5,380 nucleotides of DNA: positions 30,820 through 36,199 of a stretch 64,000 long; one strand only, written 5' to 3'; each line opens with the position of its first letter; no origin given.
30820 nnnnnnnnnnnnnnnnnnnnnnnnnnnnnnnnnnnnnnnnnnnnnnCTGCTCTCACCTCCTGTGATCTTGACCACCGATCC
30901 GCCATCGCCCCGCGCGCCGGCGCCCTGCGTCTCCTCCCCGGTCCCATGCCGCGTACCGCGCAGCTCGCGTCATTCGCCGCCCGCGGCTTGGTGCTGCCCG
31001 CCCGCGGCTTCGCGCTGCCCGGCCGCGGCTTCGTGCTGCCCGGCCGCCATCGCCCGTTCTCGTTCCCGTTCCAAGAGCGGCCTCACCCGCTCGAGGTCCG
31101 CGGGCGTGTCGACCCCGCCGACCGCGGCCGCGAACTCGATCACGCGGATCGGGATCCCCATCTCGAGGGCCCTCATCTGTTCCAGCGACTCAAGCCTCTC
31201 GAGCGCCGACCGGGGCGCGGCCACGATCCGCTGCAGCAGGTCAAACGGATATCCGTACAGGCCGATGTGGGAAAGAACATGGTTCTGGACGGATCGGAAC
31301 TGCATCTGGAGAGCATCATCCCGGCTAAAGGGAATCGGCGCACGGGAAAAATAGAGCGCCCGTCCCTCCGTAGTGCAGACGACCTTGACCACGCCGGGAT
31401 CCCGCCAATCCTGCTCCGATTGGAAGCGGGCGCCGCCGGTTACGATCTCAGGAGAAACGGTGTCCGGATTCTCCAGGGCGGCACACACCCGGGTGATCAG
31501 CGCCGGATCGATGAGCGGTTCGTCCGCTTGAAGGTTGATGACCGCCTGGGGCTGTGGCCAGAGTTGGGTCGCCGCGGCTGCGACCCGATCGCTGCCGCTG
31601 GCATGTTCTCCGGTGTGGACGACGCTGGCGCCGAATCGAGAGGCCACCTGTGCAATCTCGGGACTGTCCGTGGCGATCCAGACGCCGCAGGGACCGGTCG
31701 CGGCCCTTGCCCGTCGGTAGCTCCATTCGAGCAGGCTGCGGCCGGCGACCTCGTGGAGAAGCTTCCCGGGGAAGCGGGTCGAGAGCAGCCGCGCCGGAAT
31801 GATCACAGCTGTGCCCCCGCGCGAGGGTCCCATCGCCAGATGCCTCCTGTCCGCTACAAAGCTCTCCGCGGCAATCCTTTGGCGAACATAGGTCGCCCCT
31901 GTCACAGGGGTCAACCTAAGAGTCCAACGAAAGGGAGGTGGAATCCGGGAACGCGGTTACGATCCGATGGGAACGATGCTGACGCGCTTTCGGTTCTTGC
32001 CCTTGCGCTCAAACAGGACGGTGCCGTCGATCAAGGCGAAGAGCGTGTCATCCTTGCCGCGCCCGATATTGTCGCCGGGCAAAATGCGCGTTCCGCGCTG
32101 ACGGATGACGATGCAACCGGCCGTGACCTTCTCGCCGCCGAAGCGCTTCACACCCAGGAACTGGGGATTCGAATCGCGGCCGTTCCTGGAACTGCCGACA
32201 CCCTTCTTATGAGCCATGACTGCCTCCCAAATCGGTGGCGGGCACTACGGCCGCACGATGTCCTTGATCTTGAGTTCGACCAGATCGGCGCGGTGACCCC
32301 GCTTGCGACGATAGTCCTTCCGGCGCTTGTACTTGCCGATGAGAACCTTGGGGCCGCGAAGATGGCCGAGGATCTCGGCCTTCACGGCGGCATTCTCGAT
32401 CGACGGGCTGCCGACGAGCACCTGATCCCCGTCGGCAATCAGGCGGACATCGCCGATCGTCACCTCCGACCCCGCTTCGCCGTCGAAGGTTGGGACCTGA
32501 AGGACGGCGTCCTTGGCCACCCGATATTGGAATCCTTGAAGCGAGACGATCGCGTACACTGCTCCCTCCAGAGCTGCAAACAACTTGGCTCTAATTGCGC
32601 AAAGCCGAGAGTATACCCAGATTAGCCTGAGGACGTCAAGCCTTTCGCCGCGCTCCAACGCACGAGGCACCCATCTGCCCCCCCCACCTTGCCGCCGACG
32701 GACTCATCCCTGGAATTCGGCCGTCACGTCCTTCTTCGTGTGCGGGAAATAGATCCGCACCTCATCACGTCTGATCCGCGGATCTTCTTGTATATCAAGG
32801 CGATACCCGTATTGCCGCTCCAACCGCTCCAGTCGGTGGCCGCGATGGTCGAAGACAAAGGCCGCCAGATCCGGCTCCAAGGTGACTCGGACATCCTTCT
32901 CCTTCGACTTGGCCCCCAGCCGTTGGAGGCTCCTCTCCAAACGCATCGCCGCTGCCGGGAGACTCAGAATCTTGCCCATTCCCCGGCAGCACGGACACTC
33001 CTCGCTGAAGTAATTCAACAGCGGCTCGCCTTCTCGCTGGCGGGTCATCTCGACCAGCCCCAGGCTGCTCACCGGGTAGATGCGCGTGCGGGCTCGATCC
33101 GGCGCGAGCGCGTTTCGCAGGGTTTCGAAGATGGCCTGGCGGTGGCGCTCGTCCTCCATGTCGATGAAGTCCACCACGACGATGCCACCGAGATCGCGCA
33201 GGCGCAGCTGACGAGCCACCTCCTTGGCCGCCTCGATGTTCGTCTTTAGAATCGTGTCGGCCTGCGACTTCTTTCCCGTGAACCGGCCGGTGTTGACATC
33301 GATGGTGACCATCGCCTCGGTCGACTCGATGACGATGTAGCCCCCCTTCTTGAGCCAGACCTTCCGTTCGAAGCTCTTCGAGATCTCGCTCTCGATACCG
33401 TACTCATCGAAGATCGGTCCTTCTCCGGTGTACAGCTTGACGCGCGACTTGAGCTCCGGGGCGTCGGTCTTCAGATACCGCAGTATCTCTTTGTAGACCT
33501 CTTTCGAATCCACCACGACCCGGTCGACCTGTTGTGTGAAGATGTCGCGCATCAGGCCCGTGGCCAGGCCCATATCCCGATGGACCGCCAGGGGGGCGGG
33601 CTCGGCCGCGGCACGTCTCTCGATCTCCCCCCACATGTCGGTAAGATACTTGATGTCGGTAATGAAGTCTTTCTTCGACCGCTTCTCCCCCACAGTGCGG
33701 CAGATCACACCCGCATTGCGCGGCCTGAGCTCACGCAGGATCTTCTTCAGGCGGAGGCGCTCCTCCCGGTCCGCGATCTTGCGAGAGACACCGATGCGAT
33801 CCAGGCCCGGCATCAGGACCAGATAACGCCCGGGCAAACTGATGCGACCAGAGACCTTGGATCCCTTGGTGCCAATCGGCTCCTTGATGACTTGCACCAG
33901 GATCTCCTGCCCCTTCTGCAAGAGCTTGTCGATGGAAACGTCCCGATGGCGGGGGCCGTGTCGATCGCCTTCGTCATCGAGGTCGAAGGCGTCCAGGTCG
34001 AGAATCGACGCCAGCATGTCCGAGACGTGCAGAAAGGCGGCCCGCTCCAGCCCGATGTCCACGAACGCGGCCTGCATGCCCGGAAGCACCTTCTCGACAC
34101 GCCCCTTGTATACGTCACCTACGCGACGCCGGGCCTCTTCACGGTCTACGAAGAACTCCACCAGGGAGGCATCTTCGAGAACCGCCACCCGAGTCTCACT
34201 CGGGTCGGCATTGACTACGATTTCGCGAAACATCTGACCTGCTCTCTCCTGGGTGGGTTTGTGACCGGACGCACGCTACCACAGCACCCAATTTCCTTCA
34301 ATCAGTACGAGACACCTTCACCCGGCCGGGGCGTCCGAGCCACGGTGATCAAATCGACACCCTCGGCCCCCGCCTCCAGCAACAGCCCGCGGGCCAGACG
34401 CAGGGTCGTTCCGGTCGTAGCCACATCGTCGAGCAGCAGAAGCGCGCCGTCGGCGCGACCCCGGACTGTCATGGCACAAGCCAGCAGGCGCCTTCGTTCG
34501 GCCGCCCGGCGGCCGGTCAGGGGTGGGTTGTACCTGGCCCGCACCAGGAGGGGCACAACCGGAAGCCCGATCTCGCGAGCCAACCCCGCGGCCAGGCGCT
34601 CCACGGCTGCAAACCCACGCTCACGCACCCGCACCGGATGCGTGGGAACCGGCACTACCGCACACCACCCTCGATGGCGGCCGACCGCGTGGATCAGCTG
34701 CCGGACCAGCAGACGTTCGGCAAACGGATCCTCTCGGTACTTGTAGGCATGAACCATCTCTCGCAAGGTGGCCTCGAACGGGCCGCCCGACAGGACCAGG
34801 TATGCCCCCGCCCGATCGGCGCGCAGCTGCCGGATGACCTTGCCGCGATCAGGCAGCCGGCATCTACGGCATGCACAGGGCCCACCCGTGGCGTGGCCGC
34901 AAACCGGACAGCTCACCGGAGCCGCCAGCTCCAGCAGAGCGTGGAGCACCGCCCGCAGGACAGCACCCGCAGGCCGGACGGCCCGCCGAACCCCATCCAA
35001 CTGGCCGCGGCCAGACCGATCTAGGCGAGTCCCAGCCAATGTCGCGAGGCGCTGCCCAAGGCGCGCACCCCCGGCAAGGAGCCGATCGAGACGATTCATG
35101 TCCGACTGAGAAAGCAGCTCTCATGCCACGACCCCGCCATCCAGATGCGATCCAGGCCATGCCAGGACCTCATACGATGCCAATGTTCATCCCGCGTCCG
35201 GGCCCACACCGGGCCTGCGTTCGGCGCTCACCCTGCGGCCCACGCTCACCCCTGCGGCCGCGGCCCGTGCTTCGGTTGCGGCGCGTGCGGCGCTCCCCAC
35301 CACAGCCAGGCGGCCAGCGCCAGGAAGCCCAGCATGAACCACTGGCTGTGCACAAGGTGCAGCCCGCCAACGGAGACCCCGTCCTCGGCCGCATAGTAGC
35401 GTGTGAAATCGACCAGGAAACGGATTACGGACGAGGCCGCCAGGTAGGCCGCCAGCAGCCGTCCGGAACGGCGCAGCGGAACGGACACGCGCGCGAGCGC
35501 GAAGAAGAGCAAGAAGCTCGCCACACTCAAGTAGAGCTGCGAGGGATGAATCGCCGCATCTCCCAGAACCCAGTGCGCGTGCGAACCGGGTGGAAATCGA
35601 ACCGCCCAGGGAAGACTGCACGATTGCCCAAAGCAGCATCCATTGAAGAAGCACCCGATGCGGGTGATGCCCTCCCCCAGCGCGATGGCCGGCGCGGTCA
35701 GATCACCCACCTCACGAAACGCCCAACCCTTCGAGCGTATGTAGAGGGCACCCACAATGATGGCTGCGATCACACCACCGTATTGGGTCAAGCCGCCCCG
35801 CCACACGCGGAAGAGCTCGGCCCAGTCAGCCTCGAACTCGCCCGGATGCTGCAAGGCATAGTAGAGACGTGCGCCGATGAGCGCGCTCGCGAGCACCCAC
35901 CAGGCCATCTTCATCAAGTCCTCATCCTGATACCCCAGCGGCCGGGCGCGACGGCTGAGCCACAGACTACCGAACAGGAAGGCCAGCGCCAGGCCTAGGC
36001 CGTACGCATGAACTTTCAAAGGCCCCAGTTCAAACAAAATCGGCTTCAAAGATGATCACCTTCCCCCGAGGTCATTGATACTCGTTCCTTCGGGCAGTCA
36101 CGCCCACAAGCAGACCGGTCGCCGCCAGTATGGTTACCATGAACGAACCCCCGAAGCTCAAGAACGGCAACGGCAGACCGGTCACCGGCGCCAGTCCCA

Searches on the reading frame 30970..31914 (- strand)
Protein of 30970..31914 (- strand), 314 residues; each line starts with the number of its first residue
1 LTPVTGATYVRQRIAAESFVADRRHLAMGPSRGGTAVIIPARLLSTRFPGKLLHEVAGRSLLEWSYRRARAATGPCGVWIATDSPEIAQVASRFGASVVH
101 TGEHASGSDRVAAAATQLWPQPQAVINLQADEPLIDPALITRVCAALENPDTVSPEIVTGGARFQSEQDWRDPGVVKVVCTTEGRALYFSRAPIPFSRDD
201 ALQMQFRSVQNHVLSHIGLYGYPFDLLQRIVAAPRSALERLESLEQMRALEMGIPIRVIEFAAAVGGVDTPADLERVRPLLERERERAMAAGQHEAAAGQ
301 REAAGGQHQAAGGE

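Call 53: search_protein_families(library=pfam, proteins=[window:30970-31914:-], max_evalue=0.00001)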
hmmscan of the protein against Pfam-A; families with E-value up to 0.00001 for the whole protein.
window:30970-31914:- (314 aa): 2 families
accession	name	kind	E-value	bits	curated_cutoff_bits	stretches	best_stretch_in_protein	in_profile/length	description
PF02348.25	CTP_transf_3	-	1.1e-41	143.5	22.6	1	36-253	1-214/217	Cytidylyltransferase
PF12804.13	NTP_transf_3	-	1.6e-10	41.8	27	1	50-221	15-128/160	MobA-like NTP transferase domain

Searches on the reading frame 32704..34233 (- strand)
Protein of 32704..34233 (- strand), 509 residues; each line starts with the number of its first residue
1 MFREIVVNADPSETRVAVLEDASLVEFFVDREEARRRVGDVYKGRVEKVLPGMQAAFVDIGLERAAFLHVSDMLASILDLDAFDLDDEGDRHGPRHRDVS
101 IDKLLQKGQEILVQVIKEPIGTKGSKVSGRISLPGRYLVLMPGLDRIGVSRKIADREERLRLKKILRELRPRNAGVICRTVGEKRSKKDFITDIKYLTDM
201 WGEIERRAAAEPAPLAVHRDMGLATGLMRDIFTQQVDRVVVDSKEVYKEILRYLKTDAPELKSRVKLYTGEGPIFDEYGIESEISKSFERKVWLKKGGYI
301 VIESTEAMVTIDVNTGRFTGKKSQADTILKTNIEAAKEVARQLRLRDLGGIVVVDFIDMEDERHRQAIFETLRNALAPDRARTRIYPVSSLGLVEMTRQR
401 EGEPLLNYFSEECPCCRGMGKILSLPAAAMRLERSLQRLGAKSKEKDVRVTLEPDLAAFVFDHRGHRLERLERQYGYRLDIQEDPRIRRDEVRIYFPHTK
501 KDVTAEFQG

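Call 53: search_protein_families(library=pfam, proteins=[window:32704-34233:-], max_evalue=0.00001)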
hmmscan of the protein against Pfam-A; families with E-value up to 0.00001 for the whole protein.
window:32704-34233:- (509 aa): 2 families
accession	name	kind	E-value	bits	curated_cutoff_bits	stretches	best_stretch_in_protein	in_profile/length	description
PF10150.14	RNase_E_G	-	8.4e-107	357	25.5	1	132-400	1-269/270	Ribonuclease E/G family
PF20833.2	RNase_E_G_Thio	-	1.1e-11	45.2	26.8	1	413-494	2-83/86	RNase E/G, Thioredoxin-like domain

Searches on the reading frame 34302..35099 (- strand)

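Call 53: search_protein_families(library=pfam, proteins=[window:34302-35099:-], max_evalue=0.00001)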
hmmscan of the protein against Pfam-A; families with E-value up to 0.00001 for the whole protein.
window:34302-35099:- (265 aa): 1 family
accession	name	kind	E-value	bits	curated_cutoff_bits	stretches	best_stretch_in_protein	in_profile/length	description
PF00156.33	Pribosyltran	-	6.2e-06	26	26.3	0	169-258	43-128/158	Phosphoribosyl transferase domain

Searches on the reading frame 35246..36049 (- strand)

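Call 53: search_protein_families(library=pfam, proteins=[window:35246-36049:-], max_evalue=0.00001)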
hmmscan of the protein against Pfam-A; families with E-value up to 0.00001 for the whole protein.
window:35246-36049:- (267 aa): 1 family
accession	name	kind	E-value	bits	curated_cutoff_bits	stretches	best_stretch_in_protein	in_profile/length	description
PF01790.23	LGT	-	8.5e-54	182.8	24.9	1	3-251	1-239/240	Prolipoprotein diacylglyceryl transferase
